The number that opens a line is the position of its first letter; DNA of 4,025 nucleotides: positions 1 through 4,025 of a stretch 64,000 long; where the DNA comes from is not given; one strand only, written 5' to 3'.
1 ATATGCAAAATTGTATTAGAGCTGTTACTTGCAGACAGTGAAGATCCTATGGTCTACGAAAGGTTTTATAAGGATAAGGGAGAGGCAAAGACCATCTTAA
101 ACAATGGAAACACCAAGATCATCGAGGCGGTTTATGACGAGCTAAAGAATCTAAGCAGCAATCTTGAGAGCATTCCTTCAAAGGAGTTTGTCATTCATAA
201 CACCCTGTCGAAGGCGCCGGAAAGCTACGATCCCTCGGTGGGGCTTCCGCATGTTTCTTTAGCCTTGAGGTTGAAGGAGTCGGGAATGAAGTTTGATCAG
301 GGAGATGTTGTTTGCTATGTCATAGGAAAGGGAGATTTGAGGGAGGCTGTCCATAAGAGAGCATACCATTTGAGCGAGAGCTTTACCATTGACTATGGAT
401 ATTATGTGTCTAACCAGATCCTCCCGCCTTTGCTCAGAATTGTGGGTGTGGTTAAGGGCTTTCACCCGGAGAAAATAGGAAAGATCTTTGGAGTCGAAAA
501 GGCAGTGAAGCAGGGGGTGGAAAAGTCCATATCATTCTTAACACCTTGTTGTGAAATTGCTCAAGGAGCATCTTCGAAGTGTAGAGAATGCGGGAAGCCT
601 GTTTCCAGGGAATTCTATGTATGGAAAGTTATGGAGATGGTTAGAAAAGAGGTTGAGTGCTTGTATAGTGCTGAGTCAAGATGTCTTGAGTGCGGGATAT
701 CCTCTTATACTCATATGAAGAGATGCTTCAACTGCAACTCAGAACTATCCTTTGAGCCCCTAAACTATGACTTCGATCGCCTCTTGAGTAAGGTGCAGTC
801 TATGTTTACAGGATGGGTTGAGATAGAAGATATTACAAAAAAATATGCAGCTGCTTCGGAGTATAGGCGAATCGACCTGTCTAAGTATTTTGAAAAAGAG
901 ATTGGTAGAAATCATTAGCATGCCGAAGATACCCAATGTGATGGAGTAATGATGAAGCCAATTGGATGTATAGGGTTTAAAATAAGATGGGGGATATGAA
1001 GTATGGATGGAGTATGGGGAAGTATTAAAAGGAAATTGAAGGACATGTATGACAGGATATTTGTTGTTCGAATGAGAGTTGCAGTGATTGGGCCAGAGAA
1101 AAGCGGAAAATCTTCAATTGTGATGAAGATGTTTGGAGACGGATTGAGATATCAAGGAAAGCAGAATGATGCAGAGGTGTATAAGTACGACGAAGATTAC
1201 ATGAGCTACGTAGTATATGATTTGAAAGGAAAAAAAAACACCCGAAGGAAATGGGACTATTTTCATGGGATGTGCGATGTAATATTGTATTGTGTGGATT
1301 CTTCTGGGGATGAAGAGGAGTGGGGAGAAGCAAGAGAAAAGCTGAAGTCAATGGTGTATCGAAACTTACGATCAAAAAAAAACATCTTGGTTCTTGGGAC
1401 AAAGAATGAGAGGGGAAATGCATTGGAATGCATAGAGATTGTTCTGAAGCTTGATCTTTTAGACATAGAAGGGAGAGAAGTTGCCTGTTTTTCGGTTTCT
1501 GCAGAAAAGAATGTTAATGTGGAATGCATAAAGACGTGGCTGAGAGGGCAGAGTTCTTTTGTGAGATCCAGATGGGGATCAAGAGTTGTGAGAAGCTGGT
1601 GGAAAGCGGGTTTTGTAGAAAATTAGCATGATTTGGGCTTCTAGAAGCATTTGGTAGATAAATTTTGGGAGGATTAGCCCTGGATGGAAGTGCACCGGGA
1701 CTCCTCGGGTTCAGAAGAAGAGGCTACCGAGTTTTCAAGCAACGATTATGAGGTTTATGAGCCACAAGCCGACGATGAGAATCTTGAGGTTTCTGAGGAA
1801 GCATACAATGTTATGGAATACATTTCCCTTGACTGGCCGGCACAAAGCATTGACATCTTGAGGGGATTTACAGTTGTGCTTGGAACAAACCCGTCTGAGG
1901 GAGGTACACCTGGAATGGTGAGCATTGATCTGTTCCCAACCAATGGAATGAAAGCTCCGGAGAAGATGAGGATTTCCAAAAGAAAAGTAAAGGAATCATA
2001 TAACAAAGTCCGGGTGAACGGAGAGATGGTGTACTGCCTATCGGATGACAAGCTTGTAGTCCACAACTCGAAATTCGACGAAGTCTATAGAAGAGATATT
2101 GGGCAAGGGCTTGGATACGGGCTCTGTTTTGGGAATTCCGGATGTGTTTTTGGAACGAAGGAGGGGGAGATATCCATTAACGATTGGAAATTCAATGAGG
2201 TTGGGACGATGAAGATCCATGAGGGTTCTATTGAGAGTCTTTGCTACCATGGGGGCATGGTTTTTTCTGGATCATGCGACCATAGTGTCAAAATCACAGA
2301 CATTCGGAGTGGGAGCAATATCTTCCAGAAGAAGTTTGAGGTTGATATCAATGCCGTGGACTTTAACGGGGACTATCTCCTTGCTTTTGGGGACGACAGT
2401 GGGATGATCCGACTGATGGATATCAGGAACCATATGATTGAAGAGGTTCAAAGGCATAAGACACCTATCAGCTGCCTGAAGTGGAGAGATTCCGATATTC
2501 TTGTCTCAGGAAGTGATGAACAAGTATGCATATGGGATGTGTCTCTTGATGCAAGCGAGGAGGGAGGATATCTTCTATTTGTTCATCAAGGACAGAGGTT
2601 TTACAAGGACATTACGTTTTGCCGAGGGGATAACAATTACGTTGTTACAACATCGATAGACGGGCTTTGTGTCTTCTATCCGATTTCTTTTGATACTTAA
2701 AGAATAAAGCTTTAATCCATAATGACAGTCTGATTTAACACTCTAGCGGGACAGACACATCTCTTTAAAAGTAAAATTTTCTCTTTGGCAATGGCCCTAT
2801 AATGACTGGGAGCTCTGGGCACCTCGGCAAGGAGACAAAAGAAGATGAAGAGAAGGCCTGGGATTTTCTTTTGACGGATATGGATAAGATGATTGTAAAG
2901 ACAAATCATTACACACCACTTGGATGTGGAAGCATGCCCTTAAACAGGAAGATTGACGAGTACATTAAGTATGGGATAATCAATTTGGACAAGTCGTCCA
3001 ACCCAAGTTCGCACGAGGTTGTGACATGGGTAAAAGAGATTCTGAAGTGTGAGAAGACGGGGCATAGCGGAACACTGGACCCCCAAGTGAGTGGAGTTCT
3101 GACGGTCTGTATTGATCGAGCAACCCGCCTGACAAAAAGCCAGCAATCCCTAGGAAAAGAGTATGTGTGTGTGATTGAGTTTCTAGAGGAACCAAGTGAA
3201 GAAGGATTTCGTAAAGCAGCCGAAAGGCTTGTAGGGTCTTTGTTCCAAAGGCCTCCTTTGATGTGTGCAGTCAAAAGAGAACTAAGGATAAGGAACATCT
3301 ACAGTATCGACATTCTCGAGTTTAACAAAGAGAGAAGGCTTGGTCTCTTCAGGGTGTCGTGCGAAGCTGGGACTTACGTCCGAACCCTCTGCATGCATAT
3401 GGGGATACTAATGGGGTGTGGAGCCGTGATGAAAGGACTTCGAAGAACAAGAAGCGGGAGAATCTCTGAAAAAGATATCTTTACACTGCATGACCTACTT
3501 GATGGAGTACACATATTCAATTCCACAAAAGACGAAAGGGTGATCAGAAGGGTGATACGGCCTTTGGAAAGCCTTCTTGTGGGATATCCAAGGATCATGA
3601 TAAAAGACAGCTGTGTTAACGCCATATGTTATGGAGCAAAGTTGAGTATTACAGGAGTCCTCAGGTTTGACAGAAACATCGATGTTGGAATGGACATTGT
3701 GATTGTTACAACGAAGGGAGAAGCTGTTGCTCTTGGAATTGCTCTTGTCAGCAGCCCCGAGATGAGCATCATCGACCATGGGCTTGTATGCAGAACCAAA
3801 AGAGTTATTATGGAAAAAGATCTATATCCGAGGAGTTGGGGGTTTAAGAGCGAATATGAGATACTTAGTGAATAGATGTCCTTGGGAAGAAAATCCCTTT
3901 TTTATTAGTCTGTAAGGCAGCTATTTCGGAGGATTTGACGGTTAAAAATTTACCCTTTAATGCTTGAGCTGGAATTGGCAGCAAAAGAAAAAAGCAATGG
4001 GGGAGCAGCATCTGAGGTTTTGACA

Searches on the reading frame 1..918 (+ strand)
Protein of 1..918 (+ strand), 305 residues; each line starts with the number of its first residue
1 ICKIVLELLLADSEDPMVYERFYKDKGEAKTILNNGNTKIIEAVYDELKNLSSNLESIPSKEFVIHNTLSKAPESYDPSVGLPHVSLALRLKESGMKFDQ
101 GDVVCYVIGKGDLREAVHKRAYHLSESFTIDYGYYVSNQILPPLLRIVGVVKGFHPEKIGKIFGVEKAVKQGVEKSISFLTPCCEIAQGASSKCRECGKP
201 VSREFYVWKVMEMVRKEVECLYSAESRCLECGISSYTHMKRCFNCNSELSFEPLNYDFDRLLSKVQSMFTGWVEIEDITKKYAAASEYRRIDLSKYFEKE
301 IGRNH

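Call 28: search_protein_families(library=pfam, proteins=[window:49-918:+], max_evalue=0.0001)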
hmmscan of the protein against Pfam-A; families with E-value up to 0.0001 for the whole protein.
window:49-918:+ (289 aa): 1 family
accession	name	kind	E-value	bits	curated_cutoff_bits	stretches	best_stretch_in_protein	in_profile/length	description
PF00136.26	DNA_pol_B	-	1.6e-12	47.4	23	1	18-132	331-450/453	DNA polymerase family B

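Call 33: search_protein_families(library=pfam, proteins=[window:1-918:+], max_evalue=0.00001)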
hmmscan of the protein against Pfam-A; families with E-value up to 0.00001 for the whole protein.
window:1-918:+ (305 aa): 1 family
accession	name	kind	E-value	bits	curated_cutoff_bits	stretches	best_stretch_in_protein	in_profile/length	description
PF00136.26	DNA_pol_B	-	3.7e-13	49.5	23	1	3-148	318-450/453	DNA polymerase family B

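Call 37: search_solved_structures(query=window:1-918:+, max_evalue=0.00001)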
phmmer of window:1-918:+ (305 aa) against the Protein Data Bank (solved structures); distinct sequences matched with E-value up to 0.00001: 49.
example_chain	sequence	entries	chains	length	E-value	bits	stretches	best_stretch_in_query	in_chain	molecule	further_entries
5iud_A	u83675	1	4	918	1.6e-10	44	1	37-161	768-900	DNA polymerase alpha catalytic subunit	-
4q5v_A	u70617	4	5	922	1.7e-10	44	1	37-161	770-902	DNA polymerase alpha catalytic subunit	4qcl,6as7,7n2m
5exr_C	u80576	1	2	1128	1.8e-10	43.9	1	37-161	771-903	DNA polymerase alpha catalytic subunit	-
7u5c_C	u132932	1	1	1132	1.8e-10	43.9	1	37-161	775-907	DNA polymerase alpha catalytic subunit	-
8d0b_F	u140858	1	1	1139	1.8e-10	43.9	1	37-161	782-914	DNA polymerase alpha catalytic subunit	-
8vy3_C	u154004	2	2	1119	1.9e-10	43.8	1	37-161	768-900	DNA polymerase alpha catalytic subunit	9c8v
9mj5_S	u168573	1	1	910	1.9e-10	43.8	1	37-159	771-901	DNA polymerase alpha catalytic subunit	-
7opl_A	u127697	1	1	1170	1.9e-10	43.8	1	37-161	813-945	DNA polymerase alpha catalytic subunit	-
8d96_C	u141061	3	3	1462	2.9e-10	43.2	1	37-161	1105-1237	DNA polymerase alpha catalytic subunit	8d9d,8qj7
8b9d_B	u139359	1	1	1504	3.1e-10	43.1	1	37-161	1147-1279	DNA polymerase alpha catalytic subunit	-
8d0k_F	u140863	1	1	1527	3.2e-10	43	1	37-161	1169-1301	DNA polymerase alpha catalytic subunit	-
8g99_A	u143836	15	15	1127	4.4e-10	42.6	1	37-165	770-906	DNA polymerase alpha catalytic subunit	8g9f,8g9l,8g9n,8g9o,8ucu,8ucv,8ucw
7b07_A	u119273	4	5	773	8.2e-09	38.4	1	31-150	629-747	DNA polymerase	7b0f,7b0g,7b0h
9oaw_A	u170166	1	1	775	1.3e-08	37.7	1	32-150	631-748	10-92, TNA polymerase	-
9oav_A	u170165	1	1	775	1.3e-08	37.7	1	32-150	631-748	8-64, TNA polymerase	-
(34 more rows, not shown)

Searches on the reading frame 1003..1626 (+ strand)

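Call 28: search_protein_families(library=pfam, proteins=[window:1003-1626:+], max_evalue=0.0001)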
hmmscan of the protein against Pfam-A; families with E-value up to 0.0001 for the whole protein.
window:1003-1626:+ (207 aa): 3 families
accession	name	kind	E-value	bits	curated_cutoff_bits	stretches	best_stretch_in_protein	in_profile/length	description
PF00025.27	Arf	-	3e-17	63.1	22.3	1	23-180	14-170/174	ADP-ribosylation factor family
PF00503.26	G-alpha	-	6.4e-06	26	48.8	0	49-101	165-217/333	G-protein alpha subunit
PF01926.29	MMR_HSR1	-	9.7e-06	26.1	21.9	1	25-131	1-110/113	50S ribosome-binding GTPase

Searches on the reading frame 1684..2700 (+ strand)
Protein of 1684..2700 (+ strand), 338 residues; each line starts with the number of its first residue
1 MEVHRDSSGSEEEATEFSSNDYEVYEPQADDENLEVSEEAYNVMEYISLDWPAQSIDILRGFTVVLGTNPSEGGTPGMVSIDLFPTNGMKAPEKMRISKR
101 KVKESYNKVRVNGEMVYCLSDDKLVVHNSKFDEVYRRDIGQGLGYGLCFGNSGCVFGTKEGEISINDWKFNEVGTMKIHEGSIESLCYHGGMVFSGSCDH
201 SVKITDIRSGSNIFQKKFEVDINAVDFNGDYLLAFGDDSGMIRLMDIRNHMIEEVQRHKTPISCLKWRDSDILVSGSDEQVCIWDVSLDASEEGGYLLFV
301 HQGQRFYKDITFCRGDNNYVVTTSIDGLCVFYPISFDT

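Call 28: search_protein_families(library=pfam, proteins=[window:1684-2700:+], max_evalue=0.0001)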
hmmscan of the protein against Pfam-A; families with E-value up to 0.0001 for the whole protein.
window:1684-2700:+ (338 aa): 17 families
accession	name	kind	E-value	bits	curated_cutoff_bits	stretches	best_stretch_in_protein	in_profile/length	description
PF25173.1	Beta-prop_WDR3_1st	-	2.9e-15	56.9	154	1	225-332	37-140/184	WDR3 first beta-propeller domain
PF24807.1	WD40_CDC20-Fz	-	3.4e-14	53.3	200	1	221-320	95-193/292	CDC20/Fizzy WD40 domain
PF24796.1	WDR55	-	8.7e-13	48.4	200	1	156-250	24-127/296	WDR55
PF24814.1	WD40_Prp19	-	2.9e-12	46.7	320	1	171-285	82-205/281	Prp19 WD40 domain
PF23411.1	Beta-prop_Vps41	-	6.4e-12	45.9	33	1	150-227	25-103/332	Vps42 beta-propeller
PF00400.38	WD40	-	3e-11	43.8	27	0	256-285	8-39/39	WD domain, G-beta repeat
PF24817.1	WD40_WDHD1_1st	-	8.7e-11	42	109.9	1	159-290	25-161/291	WDHD1 first WD40 domain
PF25174.1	Beta-prop_THOC3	-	8.9e-11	41.7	305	1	173-287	82-201/272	THOC3 beta-propeller domain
PF25172.1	Beta-prop_WDR3_2nd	-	4.7e-10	39.6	140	1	193-292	14-115/293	WDR3 second beta-propeller domain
PF23409.1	Beta-prop_EML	-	2.5e-07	30.9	88.2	0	210-322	146-259/267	Echinoderm microtubule-associated protein first beta-propeller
PF25391.1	WD40_Gbeta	-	1.8e-06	27.7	150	1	178-285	182-298/340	G protein beta WD-40 repeat protein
PF24017.2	Beta-prop_SCAP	-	2.6e-06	27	100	1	179-287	305-415/497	SCAP Beta-propeller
PF12894.13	ANAPC4_WD40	-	5e-06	27.1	22.9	0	231-269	51-90/91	Anaphase-promoting complex subunit 4 WD40 domain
PF25175.1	Beta-prop_WDR5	-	2.8e-05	24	250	0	242-288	34-83/296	WDR5 beta-propeller domain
PF24805.1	EIF3I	-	3.2e-05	23.6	200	0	172-326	44-209/324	EIF3I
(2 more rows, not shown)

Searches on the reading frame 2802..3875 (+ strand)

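Call 28: search_protein_families(library=pfam, proteins=[window:2802-3875:+], max_evalue=0.0001)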
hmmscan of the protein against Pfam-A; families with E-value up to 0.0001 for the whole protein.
window:2802-3875:+ (357 aa): 4 families
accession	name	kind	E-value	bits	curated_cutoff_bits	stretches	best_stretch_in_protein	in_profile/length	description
PF08068.17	DKCLD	-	1.7e-29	102.1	27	1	18-74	2-58/58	DKCLD (NUC011) domain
PF01509.24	TruB_N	-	2.4e-23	83.6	27.3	1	78-193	1-149/149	TruB family pseudouridylate synthase (N terminal domain)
PF16198.10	TruB_C_2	-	3.4e-21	75.6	29.3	1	194-259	1-65/66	tRNA pseudouridylate synthase B C-terminal domain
PF01472.26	PUA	-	1.9e-20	73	24.8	1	263-336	1-74/74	PUA domain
